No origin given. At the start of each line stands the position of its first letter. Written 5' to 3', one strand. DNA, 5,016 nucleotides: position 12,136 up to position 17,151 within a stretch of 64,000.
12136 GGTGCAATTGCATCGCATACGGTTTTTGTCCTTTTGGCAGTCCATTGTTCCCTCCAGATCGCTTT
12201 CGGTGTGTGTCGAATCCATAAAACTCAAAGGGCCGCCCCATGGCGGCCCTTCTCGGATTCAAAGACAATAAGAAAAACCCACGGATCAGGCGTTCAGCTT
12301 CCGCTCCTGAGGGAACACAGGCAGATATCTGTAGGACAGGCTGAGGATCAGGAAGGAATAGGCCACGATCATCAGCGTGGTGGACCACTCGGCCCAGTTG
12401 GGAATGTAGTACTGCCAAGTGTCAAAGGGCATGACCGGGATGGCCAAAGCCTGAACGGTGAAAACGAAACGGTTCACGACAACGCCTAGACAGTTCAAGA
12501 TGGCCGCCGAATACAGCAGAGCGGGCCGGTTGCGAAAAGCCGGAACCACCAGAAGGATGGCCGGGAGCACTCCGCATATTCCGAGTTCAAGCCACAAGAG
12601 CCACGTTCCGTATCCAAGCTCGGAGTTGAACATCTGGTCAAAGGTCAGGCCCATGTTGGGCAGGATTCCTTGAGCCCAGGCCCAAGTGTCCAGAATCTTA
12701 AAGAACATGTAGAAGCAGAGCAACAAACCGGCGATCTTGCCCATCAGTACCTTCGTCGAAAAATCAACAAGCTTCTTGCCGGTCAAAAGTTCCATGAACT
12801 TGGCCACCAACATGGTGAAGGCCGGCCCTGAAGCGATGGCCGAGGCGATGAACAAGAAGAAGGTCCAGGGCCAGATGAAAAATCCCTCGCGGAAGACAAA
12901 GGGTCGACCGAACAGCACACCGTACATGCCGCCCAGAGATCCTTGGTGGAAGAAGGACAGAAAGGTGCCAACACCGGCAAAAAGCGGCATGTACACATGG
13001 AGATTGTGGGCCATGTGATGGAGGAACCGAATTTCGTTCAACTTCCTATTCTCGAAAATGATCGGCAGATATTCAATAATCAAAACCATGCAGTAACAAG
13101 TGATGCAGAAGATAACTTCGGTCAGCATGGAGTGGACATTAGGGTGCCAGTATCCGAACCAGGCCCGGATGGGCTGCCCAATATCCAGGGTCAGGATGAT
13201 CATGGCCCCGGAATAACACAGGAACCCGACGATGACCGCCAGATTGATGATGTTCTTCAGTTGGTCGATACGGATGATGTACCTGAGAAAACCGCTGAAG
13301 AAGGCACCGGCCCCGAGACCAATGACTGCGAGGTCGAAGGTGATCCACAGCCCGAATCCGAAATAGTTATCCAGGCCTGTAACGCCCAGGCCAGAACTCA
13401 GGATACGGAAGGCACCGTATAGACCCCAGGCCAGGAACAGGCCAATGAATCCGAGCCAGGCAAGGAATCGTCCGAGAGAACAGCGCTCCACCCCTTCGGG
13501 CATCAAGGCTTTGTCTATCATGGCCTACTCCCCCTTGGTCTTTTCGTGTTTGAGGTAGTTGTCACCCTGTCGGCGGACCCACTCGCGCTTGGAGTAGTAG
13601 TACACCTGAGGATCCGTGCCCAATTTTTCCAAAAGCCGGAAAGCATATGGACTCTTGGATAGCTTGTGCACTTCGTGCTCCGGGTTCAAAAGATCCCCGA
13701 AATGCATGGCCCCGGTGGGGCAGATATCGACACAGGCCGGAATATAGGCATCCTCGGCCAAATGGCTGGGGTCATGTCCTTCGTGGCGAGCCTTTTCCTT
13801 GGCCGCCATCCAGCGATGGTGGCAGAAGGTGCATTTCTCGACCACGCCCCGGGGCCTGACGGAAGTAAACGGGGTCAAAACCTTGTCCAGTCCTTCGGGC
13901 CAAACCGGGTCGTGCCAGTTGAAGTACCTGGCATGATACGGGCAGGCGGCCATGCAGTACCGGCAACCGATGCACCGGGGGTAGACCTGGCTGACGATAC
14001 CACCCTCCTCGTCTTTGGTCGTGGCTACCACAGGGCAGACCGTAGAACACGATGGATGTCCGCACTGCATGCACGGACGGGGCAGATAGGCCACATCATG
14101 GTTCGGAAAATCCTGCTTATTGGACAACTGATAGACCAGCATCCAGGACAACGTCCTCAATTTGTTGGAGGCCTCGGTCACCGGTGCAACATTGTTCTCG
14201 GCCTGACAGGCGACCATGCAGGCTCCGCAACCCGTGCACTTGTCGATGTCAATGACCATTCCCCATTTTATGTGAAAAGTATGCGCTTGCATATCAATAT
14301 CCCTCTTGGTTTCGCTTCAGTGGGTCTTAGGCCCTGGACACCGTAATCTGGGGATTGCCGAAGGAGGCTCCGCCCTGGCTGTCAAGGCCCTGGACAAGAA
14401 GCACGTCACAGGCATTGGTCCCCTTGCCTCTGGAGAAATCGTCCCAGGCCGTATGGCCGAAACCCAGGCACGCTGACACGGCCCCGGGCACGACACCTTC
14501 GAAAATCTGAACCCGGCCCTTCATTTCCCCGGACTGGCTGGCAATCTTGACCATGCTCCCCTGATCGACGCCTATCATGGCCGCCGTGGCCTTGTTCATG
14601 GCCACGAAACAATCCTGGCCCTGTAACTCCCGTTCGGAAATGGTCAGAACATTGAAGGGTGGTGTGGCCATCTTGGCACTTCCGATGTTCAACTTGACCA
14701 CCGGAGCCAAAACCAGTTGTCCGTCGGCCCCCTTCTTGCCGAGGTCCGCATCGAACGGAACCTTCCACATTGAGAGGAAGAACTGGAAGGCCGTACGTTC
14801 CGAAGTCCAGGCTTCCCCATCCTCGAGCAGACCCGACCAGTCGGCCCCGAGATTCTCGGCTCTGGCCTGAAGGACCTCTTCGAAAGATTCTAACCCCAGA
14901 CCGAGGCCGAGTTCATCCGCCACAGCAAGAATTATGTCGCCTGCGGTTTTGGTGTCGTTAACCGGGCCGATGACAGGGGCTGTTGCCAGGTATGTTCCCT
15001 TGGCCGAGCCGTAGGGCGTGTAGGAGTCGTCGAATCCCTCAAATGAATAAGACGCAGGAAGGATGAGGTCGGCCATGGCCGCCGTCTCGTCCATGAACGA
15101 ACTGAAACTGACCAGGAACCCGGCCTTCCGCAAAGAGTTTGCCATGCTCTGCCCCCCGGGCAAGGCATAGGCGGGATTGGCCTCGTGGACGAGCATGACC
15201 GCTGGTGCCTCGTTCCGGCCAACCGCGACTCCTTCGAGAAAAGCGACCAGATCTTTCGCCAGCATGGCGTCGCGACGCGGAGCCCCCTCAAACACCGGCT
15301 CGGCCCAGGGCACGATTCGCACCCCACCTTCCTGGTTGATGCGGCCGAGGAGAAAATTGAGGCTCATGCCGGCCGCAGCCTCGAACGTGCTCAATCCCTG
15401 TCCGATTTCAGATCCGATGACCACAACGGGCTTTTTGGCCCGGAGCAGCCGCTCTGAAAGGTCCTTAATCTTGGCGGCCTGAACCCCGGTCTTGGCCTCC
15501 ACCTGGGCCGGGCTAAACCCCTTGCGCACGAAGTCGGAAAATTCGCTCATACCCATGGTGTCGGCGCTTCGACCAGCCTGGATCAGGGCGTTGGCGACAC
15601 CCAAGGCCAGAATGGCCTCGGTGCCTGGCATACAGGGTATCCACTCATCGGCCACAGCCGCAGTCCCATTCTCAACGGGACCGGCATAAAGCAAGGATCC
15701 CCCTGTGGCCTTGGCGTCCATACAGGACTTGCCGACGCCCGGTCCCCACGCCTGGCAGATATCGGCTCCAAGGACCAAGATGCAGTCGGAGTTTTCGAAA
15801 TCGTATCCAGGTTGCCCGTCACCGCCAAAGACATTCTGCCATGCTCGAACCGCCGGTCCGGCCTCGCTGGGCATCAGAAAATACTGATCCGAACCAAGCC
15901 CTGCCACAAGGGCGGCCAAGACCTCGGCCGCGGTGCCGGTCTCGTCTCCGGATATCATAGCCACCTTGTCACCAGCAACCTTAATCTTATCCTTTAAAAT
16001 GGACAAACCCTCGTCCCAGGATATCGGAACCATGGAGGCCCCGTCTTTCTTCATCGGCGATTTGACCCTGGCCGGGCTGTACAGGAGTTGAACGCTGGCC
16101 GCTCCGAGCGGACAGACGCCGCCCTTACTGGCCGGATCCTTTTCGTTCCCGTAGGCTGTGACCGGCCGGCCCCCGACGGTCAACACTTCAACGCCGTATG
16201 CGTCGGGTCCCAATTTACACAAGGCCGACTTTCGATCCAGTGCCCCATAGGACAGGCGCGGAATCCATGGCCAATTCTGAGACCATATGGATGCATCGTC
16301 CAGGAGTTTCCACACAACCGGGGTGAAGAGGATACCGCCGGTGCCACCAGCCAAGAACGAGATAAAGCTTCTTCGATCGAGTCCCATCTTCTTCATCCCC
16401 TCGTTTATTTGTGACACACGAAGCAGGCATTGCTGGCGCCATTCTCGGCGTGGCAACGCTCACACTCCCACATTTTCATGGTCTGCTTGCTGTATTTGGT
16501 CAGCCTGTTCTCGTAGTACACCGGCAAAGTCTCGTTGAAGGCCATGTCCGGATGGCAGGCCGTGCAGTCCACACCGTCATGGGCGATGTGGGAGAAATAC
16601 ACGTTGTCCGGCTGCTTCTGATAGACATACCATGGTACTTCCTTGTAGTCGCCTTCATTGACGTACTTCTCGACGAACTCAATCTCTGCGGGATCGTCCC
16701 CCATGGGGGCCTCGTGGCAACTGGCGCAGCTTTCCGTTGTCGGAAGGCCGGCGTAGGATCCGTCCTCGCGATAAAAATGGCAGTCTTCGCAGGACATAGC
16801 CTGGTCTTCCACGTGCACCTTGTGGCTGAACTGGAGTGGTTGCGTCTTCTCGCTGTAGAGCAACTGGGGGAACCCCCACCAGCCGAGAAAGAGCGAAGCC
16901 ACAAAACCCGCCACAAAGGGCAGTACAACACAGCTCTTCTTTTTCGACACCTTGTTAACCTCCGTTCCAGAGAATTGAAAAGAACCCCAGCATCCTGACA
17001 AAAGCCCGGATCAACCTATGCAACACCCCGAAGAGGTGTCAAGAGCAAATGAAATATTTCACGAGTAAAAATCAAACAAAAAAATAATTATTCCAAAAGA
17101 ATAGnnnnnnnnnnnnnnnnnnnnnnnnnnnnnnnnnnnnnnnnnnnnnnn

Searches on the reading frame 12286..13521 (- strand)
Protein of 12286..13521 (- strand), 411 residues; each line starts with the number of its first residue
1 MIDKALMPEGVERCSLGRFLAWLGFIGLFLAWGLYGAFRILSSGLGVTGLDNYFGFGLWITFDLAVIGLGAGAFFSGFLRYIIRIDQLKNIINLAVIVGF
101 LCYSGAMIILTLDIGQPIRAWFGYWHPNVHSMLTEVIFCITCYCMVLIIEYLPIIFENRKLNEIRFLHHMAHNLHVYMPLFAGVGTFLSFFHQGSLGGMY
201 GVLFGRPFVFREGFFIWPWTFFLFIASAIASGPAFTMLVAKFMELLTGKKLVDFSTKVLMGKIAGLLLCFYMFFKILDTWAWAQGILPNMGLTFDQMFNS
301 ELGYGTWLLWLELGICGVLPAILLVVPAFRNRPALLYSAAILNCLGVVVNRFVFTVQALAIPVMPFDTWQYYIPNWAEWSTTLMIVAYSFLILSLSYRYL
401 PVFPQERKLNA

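Call 35: search_protein_families(library=pfam, proteins=[window:12286-13521:-], max_evalue=0.0001)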
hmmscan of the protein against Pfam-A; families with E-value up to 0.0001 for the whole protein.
window:12286-13521:- (411 aa): 1 family
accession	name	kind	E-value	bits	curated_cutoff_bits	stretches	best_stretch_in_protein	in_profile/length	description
PF03916.19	NrfD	-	3.5e-16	60.1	25.8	1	48-359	3-309/313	Polysulphide reductase, NrfD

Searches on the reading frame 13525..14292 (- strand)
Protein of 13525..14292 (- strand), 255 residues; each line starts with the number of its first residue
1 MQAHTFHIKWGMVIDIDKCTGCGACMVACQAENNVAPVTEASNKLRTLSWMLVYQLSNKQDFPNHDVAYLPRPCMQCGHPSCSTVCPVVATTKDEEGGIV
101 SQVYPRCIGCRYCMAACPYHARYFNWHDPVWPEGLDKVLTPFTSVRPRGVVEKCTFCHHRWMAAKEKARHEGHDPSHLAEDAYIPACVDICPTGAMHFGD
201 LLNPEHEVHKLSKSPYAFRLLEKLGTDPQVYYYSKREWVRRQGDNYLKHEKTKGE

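Call 35: search_protein_families(library=pfam, proteins=[window:13525-14292:-], max_evalue=0.0001)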
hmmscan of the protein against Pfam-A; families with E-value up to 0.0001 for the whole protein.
window:13525-14292:- (255 aa): 12 families
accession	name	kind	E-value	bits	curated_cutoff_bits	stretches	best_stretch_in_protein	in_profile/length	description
PF12838.12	Fer4_7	-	1.4e-16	61.1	27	2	106-195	1-52/52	4Fe-4S dicluster domain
PF13247.11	Fer4_11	-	5.1e-16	59.1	26.2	1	66-128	2-65/100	4Fe-4S dicluster domain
PF13237.11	Fer4_10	-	9.4e-13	48.3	25.5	1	71-118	6-53/53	4Fe-4S dicluster domain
PF00037.32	Fer4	-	2.1e-11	43.6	21.1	2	13-30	2-19/24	4Fe-4S binding domain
PF13187.11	Fer4_9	-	4.2e-11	43.1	27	1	74-120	2-50/52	4Fe-4S dicluster domain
PF12797.12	Fer4_2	-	5.6e-11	42.1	24.5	1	10-30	1-21/22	4Fe-4S binding domain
PF13183.11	Fer4_8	-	2.5e-08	34.8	27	1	16-88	2-66/68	4Fe-4S dicluster domain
PF12837.12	Fer4_6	-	3.8e-08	33.3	25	0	13-29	3-19/24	4Fe-4S binding domain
PF13534.11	Fer4_17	-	1.2e-07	32.5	22.2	0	106-126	1-20/61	4Fe-4S dicluster domain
PF25160.1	LdpA_Fe-S-bd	-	1.9e-06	28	27.6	0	76-120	4-41/49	LdpA Fe-S cluster-binding domain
PF13484.11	Fer4_16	-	7.1e-06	27.1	30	0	106-121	1-16/66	4Fe-4S double cluster binding domain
PF12798.12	Fer4_3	-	3.5e-05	24.8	27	0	107-121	1-15/15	4Fe-4S binding domain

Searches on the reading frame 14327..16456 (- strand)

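Call 35: search_protein_families(library=pfam, proteins=[window:14327-16456:-], max_evalue=0.0001)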
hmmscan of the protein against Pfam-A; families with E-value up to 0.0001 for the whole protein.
window:14327-16456:- (709 aa): 2 families
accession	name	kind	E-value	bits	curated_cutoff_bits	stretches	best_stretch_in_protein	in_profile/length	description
PF00384.28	Molybdopterin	-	1.4e-21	77.4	24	1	130-514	1-352/353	Molybdopterin oxidoreductase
PF01568.27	Molydop_binding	-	5.7e-10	39.6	26.8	1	610-685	23-92/110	Molydopterin dinucleotide binding domain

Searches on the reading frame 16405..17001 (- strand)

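Call 35: search_protein_families(library=pfam, proteins=[window:16405-17001:-], max_evalue=0.0001)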
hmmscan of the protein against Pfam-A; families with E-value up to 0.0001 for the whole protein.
window:16405-17001:- (198 aa): 3 families
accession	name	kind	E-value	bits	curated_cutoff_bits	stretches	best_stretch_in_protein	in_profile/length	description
PF14522.11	Cytochrome_C7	-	3.9e-11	43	24.8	2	57-100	2-52/67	Cytochrome c7 and related cytochrome c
PF02085.21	Cytochrom_CIII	-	6.6e-09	36.5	22.9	1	51-100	16-57/101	Class III cytochrome C family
PF14537.11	Cytochrom_c3_2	-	1.4e-05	25.9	25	0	91-197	8-78/79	Cytochrome c3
